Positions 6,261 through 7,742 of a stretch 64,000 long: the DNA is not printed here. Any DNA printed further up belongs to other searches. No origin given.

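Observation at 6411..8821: Two uncharacterised beta-propeller paralogues embedded in the myo-inositol catabolic operon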

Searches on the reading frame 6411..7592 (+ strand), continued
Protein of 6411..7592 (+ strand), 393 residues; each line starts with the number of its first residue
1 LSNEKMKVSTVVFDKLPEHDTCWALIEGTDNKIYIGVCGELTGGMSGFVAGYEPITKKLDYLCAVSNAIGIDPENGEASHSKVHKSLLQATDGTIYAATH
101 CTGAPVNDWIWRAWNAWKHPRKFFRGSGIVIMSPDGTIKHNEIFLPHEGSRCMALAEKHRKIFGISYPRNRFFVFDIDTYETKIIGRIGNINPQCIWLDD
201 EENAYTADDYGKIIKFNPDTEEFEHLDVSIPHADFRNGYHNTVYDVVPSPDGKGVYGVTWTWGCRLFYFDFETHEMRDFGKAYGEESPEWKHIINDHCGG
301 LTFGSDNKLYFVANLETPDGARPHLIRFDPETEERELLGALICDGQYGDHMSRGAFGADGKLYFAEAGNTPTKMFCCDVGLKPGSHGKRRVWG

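Call 30: predict_structure(alignment_id=A1)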
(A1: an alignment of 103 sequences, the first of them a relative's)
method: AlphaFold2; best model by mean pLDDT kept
length: 393 residues; sequences in the alignment: 103
mean_pLDDT: 94.8   pTM: 0.94
mean pLDDT of the five models: 94.8, 94.3, 94.2, 94.1, 94.0
residues with pLDDT >= 90: 352; 70-90: 37; 50-70: 1; < 50: 3
segments of 3 or more residues with pLDDT < 50: 1-3
pLDDT, mean of each block of 10 residues (from residue 1): 78 90 97 96 93 98 97 95 97 98 90 84 96 98 97 98 97 98 96 95 97 98 97 93 97 97 93 98 89 88 98 93 97 98 94 97 95 97 94 94
secondary structure, 60 per line:
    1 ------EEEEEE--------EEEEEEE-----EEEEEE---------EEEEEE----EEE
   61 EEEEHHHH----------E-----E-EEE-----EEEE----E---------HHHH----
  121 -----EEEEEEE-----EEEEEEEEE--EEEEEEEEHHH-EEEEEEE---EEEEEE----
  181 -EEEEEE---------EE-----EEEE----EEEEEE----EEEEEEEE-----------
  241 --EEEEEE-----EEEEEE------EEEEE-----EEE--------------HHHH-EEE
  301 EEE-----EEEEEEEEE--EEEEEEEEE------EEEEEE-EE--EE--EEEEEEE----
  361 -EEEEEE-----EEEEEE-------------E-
elements in order: E7-12 E21-27 E33-38 E48-53 E58-64 H65-68 E87-89 E95-98 H113-116 E126-132 E138-146 E149-156 E161-167 E171-176 E182-187 E204-207 E212-217 E222-229 E243-248 E254-259 E266-270 E276-278 H293-296 E298-303 E309-317 E320-328 E335-340 E350-356 E362-367 E373-378

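Call 35: fold_search(model_id=the predicted structure, library=pdb)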
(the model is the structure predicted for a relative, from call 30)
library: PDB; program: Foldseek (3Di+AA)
matches with E <= 10: 1598; with E <= 0.001: 1183
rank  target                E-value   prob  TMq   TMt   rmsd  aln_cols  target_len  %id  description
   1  4a2m_D                3.1e-10  1.00  0.59  0.33   5.0       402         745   12  Structure of the periplasmic domain of the heparin and heparan sulphate sensing hybrid two component system BT4663 in  (released 2012-05-02)
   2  4a2m_C                1.1e-09  1.00  0.58  0.33   5.0       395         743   12  Structure of the periplasmic domain of the heparin and heparan sulphate sensing hybrid two component system BT4663 in  (released 2012-05-02)
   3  3ott_B                1.2e-09  1.00  0.56  0.32   4.9       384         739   11  Crystal Structure of the extracellular domain of the putative one component system BT4673 from B. thetaiotaomicron (released 2011-08-10)
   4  9rsc_7                2.0e-09  1.00  0.57  0.58   5.3       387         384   12  Ternary complex of an improved charged molecular glue degrader ZZ2-SO2H, BRD4(BD1) neosubstrate, and the CTLH E3 ligas (released 2026-04-08)
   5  1k32_A                3.8e-09  1.00  0.25  0.11  23.4       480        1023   13  Crystal structure of the tricorn protease (released 2001-12-05)
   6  3n0e                  4.0e-09  1.00  0.59  0.71   4.8       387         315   10  Crystal structure of WDR5 mutant (W330Y) (released 2010-10-20)
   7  3va6_B                4.0e-09  1.00  0.58  0.33   4.8       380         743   11  Crystal Structure of the extracellular domain of the putative hybrid two component system BT4673 from B. thetaiotaomic (released 2012-06-13)
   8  8qo9_v                4.0e-09  1.00  0.58  0.47   8.5       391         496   11  Cryo-EM structure of a human spliceosomal B complex protomer (released 2024-01-24)
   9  3va6_A                4.2e-09  1.00  0.58  0.33   4.8       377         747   10  Crystal Structure of the extracellular domain of the putative hybrid two component system BT4673 from B. thetaiotaomic (released 2012-06-13)
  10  8qbn_7                4.6e-09  1.00  0.58  0.58   5.0       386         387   12  Structure of the non-canonical CTLH E3 substrate receptor WDR26 bound to YPEL5 (released 2024-05-15)
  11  5nuv                  5.3e-09  1.00  0.57  0.73   4.4       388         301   13  Structure of the WD40-domain of human ATG16L1 (released 2017-07-19)
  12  7big_A                5.6e-09  1.00  0.54  0.70   4.8       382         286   11  Crystal structure of v13WRAP-T, a 7-bladed designer protein (released 2021-09-22)
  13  8qbn_W                7.9e-09  1.00  0.58  0.58   4.9       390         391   12  Structure of the non-canonical CTLH E3 substrate receptor WDR26 bound to YPEL5 (released 2024-05-15)
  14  9rsd_7                9.6e-09  1.00  0.57  0.58   4.7       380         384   12  Ternary complex of a charged molecular glue degrader ZZ1-SO2H, BRD4(BD1) neosubstrate, and the CTLH E3 ligase receptor (released 2026-04-08)
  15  5xjc_T                9.6e-09  1.00  0.56  0.68   5.7       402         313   10  Cryo-EM structure of the human spliceosome just prior to exon ligation at 3.6 angstrom (released 2017-07-05)
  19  4qrj_B                1.7e-08  1.00  0.51  0.58   6.0       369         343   14  Crystal structure of a putative 6-phosphogluconolactonase (BACUNI_04672) from Bacteroides uniformis ATCC 8492 at 2.20  (released 2014-07-23)
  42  5d9b                  4.2e-08  1.00  0.48  0.59   7.7       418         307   11  Luciferin-regenerating enzyme solved by SIRAS using XFEL (refined against native data) (released 2015-09-23)
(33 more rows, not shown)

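Call 40: search_protein_families(library=pfam, alignment_id=A3, max_evalue=0.00001)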
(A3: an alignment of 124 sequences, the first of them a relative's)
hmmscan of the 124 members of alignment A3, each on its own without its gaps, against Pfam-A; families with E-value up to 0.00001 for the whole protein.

A. member 1, L011:6158-7669:+ (504 aa): 1 family
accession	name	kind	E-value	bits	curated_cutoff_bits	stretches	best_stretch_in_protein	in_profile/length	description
PF03747.19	ADP_ribosyl_GH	-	1.9e-42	146.3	26.2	1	15-285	1-286/287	ADP-ribosylglycohydrolase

B. families by the number of members that match (of 124 scanned): 102 families (the first 25 are shown)
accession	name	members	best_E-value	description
PF07690.21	MFS_1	9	8.7e-37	Major Facilitator Superfamily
PF13377.12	Peripla_BP_3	8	1.8e-37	Periplasmic binding protein-like domain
PF01370.27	Epimerase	8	4.9e-20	NAD dependent epimerase/dehydratase family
PF00392.27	GntR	8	4e-17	Bacterial regulatory proteins, gntR family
PF16363.11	GDP_Man_Dehyd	8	2e-08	GDP-mannose 4,6 dehydratase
PF13407.12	Peripla_BP_4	7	2e-25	Periplasmic binding protein domain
PF00532.27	Peripla_BP_1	7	2.2e-25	Periplasmic binding proteins and sugar binding domain of LacI family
PF07963.17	N_methyl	4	2.2e-09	Prokaryotic N-terminal methylation motif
PF02554.20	CstA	3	9.7e-146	Carbon starvation protein CstA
PF00326.27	Peptidase_S9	3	2.7e-15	Prolyl oligopeptidase family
PF07596.16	SBP_bac_10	3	2.2e-12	Protein of unknown function (DUF1559)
PF05448.18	AXE1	3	2.2e-09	Acetyl xylan esterase (AXE1)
PF12146.15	Hydrolase_4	3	2.2e-07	Serine aminopeptidase, S33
PF12831.13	FAD_oxidored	2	2.2e-82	FAD dependent oxidoreductase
PF02163.28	Peptidase_M50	2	9.8e-61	Peptidase family M50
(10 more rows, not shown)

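Call 42: search_protein_families(library=pfam, alignment_id=A4, max_evalue=0.00001)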
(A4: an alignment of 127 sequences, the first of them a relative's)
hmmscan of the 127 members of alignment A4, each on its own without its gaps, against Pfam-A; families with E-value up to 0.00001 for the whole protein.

A. member 1, L054:6311-8470:+ (720 aa): 0 families

B. families by the number of members that match (of 127 scanned): 135 families (the first 25 are shown)
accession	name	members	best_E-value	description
PF22725.1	GFO_IDH_MocA_C3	5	1.4e-29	GFO/IDH/MocA C-terminal domain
PF01408.29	GFO_IDH_MocA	5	1.8e-27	Oxidoreductase family, NAD-binding Rossmann fold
PF02894.22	GFO_IDH_MocA_C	5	3e-26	Oxidoreductase family, C-terminal alpha/beta domain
PF00474.23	SSF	2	3e-94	Sodium:solute symporter family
PF17757.6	UvrB_inter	2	1.9e-33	UvrB interaction domain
PF13385.13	Laminin_G_3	2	6.3e-26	Concanavalin A-like lectin/glucanases superfamily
PF01208.23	URO-D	2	3.3e-21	Uroporphyrinogen decarboxylase (URO-D)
PF04909.20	Amidohydro_2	2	1.4e-20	Amidohydrolase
PF00528.27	BPD_transp_1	2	3e-20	Binding-protein-dependent transport system inner membrane component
PF00271.37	Helicase_C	2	1.3e-18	Helicase conserved C-terminal domain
PF12344.14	UvrB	2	1.4e-18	Ultra-violet resistance protein B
PF01555.25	N6_N4_Mtase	2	4.5e-13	DNA methylase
PF04851.21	ResIII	2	1.7e-11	Type III restriction enzyme, res subunit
PF05448.18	AXE1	2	9.8e-11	Acetyl xylan esterase (AXE1)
PF01738.24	DLH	2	8.6e-08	Dienelactone hydrolase family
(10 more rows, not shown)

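Call 43: search_solved_structures(query=A1, max_evalue=1)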
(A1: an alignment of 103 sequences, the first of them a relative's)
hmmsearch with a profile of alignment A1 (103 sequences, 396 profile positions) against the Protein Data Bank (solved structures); distinct sequences matched with E-value up to 1: 1.
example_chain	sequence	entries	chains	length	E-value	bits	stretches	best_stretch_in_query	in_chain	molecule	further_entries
4o8n_A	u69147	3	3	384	0.42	12.3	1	88-118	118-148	Alpha-L-arabinofuranosidase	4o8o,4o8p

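Call 54: search_protein_representatives(alignment_id=A1)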
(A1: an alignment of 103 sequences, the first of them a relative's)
Query: 103 sequences, 396 profile positions. Proteins with E-value up to 0.001 (for the whole library): 1013; up to 1e-10: 480; up to 1e-30: 143. The best 150 are listed.
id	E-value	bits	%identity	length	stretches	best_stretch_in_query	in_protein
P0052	1.0e-172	590.6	-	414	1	2-396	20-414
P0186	2.9e-161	552.9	-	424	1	5-396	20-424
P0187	7.2e-157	538.4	-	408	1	2-396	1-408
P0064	6.3e-156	535.3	-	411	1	4-396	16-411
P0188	6.7e-150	515.5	-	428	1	4-396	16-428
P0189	1.7e-143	494.4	-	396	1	4-396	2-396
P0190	1.6e-137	474.8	-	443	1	3-396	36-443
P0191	1.3e-132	458.6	-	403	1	2-396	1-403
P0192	6.4e-129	446.4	-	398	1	5-396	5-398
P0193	1.5e-117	409.0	-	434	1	3-291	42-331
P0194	6.0e-115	400.4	-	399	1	3-382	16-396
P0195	7.4e-111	386.9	-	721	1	46-367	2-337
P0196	1.4e-104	366.2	-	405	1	3-378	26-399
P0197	2.1e-99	349.2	-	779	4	4-390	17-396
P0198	1.4e-98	346.6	-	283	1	125-396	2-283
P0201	9.5e-95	333.9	-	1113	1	3-201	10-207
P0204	6.7e-93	327.8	-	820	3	9-386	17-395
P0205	1.9e-92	326.3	-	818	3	9-385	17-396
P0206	2.5e-88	312.8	-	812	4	11-387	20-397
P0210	5.3e-83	295.2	-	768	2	3-395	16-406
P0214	5.7e-80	285.2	-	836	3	4-380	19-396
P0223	3.1e-72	259.8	-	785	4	6-383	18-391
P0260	3.1e-46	174.2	-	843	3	5-354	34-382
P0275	1.6e-38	148.7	-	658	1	8-368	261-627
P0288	4.7e-36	140.7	-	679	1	3-336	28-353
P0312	1.4e-33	132.5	-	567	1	21-366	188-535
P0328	1.5e-30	122.6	-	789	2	21-369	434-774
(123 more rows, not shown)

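Call 56: search_protein_families(library=pfam, proteins=[P0197, P0204, P0210, P0201, P0275, P0312, P0328, P0288, P0260, P0195], max_evalue=0.001)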
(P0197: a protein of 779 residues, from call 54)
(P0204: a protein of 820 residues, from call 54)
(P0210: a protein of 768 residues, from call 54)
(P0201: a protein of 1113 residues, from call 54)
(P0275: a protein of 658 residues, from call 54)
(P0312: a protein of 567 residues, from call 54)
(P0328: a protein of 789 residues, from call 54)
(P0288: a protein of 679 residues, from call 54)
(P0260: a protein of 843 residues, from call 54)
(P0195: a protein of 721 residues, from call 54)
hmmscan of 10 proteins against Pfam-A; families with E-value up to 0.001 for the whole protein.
P0197 (779 aa): 2 families
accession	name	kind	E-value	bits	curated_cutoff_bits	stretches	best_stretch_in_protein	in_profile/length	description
PF07494.17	Reg_prop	-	8.5e-06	25.8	20.4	0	28-45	4-21/24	Two component regulator propeller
PF14517.12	Tachylectin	-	1e-05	25.8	29.8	0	198-282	78-161/230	Tachylectin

P0204 (820 aa): 3 families
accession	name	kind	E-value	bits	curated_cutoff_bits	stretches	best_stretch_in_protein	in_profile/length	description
PF08450.18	SGL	-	5e-07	30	26.3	0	161-263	8-103/246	SMP-30/Gluconolactonase/LRE-like region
PF07494.17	Reg_prop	-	4e-06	26.8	20.4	0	82-103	2-22/24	Two component regulator propeller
PF13449.12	Phytase-like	-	1.3e-05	25.7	27.6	1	204-378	12-208/284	Esterase-like activity of phytase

P0210 (768 aa): 0 families

P0201 (1113 aa): 1 family
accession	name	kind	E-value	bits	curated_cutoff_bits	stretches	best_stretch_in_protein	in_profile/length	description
PF13809.12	Tubulin_2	-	4.2e-05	23.4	27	1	195-283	262-355/356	Tubulin like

P0275 (658 aa): 1 family
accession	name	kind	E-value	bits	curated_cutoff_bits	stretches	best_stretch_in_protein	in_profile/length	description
PF03629.24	SASA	-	2.7e-69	233.7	24.8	1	15-241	2-225/226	Carbohydrate esterase, sialic acid-specific acetylesterase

P0312 (567 aa): 0 families

P0328 (789 aa): 0 families

P0288 (679 aa): 1 family
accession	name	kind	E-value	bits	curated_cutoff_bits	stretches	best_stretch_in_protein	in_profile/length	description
PF08450.18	SGL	-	0.00099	19.2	26.3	0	172-246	4-78/246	SMP-30/Gluconolactonase/LRE-like region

P0260 (843 aa): 1 family
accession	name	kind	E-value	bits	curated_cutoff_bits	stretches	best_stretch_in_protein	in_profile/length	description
PF13964.12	Kelch_6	-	1.6e-06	28.3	25.3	0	654-670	28-44/50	Kelch motif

P0195 (721 aa): 0 families
